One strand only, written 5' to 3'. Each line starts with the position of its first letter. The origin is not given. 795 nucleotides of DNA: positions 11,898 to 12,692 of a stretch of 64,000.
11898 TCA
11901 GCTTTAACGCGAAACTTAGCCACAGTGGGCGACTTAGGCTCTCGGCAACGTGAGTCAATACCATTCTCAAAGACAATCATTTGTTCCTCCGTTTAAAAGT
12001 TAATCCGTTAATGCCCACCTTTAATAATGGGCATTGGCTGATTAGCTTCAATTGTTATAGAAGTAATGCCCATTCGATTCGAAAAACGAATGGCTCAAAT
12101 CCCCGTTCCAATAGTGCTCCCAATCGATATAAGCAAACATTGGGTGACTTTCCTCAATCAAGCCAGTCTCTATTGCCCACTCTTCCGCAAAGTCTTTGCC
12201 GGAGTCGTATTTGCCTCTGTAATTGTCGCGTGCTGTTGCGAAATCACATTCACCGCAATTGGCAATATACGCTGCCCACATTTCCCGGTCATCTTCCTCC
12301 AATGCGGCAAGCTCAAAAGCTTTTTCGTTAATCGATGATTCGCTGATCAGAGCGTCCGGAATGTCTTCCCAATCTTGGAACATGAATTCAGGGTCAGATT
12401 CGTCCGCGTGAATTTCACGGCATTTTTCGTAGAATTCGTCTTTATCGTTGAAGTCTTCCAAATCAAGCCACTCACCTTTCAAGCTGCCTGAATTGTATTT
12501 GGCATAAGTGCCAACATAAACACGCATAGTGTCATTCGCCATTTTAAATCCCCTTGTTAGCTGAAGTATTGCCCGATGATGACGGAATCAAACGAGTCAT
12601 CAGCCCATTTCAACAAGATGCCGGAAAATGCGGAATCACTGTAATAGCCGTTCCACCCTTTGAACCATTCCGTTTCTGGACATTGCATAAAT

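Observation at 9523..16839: AT-richer leftward operon of about 20 tiny genes with ArdA: a plasmid-leading-region-like anti-restriction/early island bounded by two structured non-coding tracts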

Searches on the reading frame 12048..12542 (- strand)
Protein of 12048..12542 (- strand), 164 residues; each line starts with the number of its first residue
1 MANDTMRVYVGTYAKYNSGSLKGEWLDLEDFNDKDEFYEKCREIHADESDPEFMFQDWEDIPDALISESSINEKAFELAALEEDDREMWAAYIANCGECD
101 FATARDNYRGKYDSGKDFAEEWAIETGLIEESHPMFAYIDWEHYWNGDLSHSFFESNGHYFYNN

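Call 8: search_protein_families(library=pfam, max_evalue=0.01, proteins=[window:12048-12542:-])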
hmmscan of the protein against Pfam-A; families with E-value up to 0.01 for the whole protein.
window:12048-12542:- (164 aa): 1 family
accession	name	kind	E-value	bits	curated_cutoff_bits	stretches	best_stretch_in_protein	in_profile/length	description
PF07275.16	ArdA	-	1.9e-25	90.7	27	1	8-145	1-137/155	Antirestriction protein (ArdA)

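Call 10: search_protein_families(library=phrogs, max_evalue=0.001, proteins=[window:12048-12542:-])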
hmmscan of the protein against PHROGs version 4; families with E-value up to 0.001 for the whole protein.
window:12048-12542:- (164 aa): 3 families
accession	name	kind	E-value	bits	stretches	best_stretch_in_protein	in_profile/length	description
phrog_2059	-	moron, auxiliary metabolic gene and host takeover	2.2e-21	77.9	1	5-161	2-172/181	anti-restriction protein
phrog_36653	-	moron, auxiliary metabolic gene and host takeover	9.7e-05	23.3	1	93-158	75-141/152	anti-restriction protein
phrog_14321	-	moron, auxiliary metabolic gene and host takeover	0.00098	20.4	0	83-163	105-182/183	anti-restriction protein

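Call 16: search_dna_similar(query=window:12048-12542:-, collection=phages, mode=protein, max_rows=30)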
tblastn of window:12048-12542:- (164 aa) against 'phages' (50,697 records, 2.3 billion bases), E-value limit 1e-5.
Records with a match: 13; places in all: 14; records where one place covers at least 80% of the query: 12.
Best place of each record, by identity: <60% 13.
By first word of the organism name: Cellulophaga 4; Pseudomonas 3; Pelagibacter 2; Shewanella 1; Desulfovibrio 1; Rhizobium 1; Bacteriophage 1.
By host as written in the record: Cellulophaga baltica #13 2; Cellulophaga baltica #18 2; Candidatus Pelagibacter sp H2P3alpha 2; Pseudomonas syringae isolate 3M 2; Shewanella 1; Desulfovibrio desulfuricans strain Edelweiss 1; Pseudomonas asplenii UPB0736 (synonym: Pseudomonas fuscovaginae) 1; Bradyrhizobium japonicum 1; and 1 more.
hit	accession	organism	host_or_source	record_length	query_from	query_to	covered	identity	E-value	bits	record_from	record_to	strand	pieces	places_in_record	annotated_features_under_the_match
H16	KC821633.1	Cellulophaga phage phi13:2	Cellulophaga baltica #13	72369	7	161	95%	35.8%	3e-12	69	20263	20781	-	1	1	anti-restriction protein | hypothetical protein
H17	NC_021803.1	Cellulophaga phage phi13:2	Cellulophaga baltica #13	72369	7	161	95%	35.8%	3e-12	69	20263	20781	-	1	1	anti-restriction protein | hypothetical protein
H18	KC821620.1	Cellulophaga phage phi18:3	Cellulophaga baltica #18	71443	7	161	95%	33.1%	5e-10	62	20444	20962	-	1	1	anti-restriction protein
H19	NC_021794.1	Cellulophaga phage phi18:3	Cellulophaga baltica #18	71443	7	161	95%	33.1%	5e-10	62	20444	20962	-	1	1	anti-restriction protein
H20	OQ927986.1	Shewanella phage vB_SbaS_Y11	Shewanella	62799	5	164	98%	31.8%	2e-9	61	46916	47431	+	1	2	antirestriction protein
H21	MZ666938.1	Desulfovibrio phage ProddE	Desulfovibrio desulfuricans strain ...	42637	7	163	96%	28.3%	4e-6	51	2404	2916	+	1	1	ArdA-like antirestriction protein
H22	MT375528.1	Pelagibacter phage Jormungand EXVC012P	Candidatus Pelagibacter sp H2P3alpha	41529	7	158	93%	29.1%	3e-6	52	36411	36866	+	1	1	anti-restriction protein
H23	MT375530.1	Pelagibacter phage Ran EXVC014P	Candidatus Pelagibacter sp H2P3alpha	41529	7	158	93%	29.1%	3e-6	52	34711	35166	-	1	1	anti-restriction protein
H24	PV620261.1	Pseudomonas phage phTUNSm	Pseudomonas asplenii UPB0736 (synonym: ...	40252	2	163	99%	26.2%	6e-6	50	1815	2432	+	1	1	anti-restriction protein | hypothetical protein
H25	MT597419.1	Pseudomonas phage vB_PsyP_3MF5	Pseudomonas syringae isolate 3M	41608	2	163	99%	26.2%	6e-6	50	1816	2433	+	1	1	ArdA-like antirestriction protein | hypothetical protein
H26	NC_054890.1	Pseudomonas phage vB_PsyP_3MF5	Pseudomonas syringae isolate 3M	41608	2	163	99%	26.2%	6e-6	50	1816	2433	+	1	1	anti-restriction protein | hypothetical protein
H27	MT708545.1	Rhizobium phage Pasto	Bradyrhizobium japonicum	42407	3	144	87%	29.1%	2e-7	55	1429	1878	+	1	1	ArdA-like antirestriction protein | ribosome_binding_site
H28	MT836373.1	Bacteriophage sp.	human fecal samples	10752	8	87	49%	36.9%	4e-7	54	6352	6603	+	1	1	record has no annotation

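Call 19: find_encoding_contigs(protein=window:12048-12542:-, flank=10000, max_places=10)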
Protein window:12048-12542:- (164 aa): 1 contig read that carries it; 1 place shown.
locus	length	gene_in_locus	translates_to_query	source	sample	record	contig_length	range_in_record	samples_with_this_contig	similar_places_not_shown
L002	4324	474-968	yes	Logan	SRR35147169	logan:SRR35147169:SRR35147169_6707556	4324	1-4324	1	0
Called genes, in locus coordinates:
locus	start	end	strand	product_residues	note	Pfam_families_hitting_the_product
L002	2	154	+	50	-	?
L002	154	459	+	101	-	-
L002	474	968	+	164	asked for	PF07275:ArdA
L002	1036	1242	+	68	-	-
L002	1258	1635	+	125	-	-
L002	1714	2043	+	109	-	-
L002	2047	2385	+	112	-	-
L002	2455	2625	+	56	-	-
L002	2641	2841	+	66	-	-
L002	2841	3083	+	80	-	-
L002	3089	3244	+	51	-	-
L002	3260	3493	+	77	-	-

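Call 22: find_related_loci(query=window:12048-12542:-, collection=viral_contigs, flank=10000)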
Query window:12048-12542:- (164 aa) in viral_contigs; peptide patterns used: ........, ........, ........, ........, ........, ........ (x = any residue, [..] = any of these).
10 stretches matched a pattern; 8 encode a relative of the query (tblastn E <= 1e-3); 8 distinct loci.
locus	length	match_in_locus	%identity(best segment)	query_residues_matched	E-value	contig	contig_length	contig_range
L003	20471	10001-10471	73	6-161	3e-76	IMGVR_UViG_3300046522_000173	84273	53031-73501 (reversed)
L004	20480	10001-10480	71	5-164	6e-75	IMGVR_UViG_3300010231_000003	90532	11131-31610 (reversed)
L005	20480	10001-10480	69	5-164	6e-75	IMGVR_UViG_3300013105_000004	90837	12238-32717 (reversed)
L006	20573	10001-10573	40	1-162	2e-35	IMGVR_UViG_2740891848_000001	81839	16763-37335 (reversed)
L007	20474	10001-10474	43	7-164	1e-34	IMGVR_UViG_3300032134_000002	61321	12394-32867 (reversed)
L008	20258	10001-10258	53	7-92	7e-28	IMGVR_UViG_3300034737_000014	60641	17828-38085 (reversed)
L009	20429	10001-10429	42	32-163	2e-27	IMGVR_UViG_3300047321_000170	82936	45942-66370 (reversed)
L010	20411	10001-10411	42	41-164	2e-26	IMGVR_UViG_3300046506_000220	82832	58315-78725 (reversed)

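Call 33: search_solved_structures(query=window:12048-12542:-, max_evalue=0.01, show_alignments=1)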
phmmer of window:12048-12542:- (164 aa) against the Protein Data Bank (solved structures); distinct sequences matched with E-value up to 0.01: 1.
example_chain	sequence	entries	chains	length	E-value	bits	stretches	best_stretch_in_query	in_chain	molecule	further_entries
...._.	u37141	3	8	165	0.00024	24.1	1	4-159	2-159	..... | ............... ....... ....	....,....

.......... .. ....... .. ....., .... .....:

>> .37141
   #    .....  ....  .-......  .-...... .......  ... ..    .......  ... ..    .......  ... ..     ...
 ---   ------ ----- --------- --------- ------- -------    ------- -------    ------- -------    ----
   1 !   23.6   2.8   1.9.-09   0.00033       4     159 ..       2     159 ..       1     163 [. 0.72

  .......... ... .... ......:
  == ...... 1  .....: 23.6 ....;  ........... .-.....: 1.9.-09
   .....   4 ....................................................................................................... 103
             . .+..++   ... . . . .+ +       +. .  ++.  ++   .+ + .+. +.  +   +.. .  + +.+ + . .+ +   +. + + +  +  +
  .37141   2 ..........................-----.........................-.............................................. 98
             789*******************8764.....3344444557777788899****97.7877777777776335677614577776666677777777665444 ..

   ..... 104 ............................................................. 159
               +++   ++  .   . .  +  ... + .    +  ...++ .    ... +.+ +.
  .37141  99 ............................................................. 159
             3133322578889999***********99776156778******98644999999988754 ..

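Call 63: search_dna_similar(query=window:12048-12542:-, collection=plasmids, mode=protein, max_rows=12)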
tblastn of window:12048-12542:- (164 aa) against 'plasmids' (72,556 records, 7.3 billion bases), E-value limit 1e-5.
Records with a match: 4994; places in all: 5329; records where one place covers at least 80% of the query: 4886.
Best place of each record, by identity: 60-80% 6; <60% 4988.
By first word of the organism name: Klebsiella 2071; Escherichia 1625; Salmonella 495; Enterobacter 218; Citrobacter 162; Shigella 108; Yersinia 83; Serratia 79; Raoultella 47; Proteus 16; and 32 more.
By predicted mobility (MOB-suite, as given by PLSDB): conjugative 4105; non-mobilizable 450; mobilizable 439.
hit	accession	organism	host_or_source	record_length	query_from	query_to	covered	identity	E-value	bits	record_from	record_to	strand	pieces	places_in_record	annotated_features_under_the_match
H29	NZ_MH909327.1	Klebsiella pneumoniae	Guang Zhou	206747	5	164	98%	47.6%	2e-24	105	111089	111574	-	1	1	antirestriction protein ArdA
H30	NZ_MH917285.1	Klebsiella pneumoniae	-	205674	5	163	97%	46.4%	4e-24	104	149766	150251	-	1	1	antirestriction protein ArdA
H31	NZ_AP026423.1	Klebsiella quasipneumoniae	-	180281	1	164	100%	44.4%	3e-30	122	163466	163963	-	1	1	antirestriction protein ArdA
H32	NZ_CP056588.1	Citrobacter freundii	culture,Freshwater sample from ...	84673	1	164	100%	44.4%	7e-30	120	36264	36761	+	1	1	antirestriction protein ArdA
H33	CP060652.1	Citrobacter freundii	Homo sapiens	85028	1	164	100%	44.4%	7e-30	120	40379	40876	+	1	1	antirestriction protein ArdA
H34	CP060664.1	Citrobacter freundii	Homo sapiens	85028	1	164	100%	44.4%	7e-30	120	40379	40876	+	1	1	antirestriction protein ArdA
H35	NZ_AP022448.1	Enterobacter kobei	-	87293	1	164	100%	44.4%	7e-30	120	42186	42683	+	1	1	antirestriction protein ArdA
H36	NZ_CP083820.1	Enterobacter roggenkampii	Homo sapiens,sputum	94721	1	164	100%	44.4%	7e-30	120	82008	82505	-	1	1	antirestriction protein ArdA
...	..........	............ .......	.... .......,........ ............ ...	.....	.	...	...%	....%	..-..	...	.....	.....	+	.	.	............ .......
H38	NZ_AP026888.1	Enterobacter asburiae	Microbe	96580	1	164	100%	44.4%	7e-30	120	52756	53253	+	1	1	antirestriction protein ArdA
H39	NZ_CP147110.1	Escherichia coli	-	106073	1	164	100%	44.4%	7e-30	120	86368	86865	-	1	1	antirestriction protein ArdA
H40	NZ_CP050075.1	Enterobacter kobei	cell culture,water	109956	1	164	100%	44.4%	7e-30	120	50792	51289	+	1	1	antirestriction protein ArdA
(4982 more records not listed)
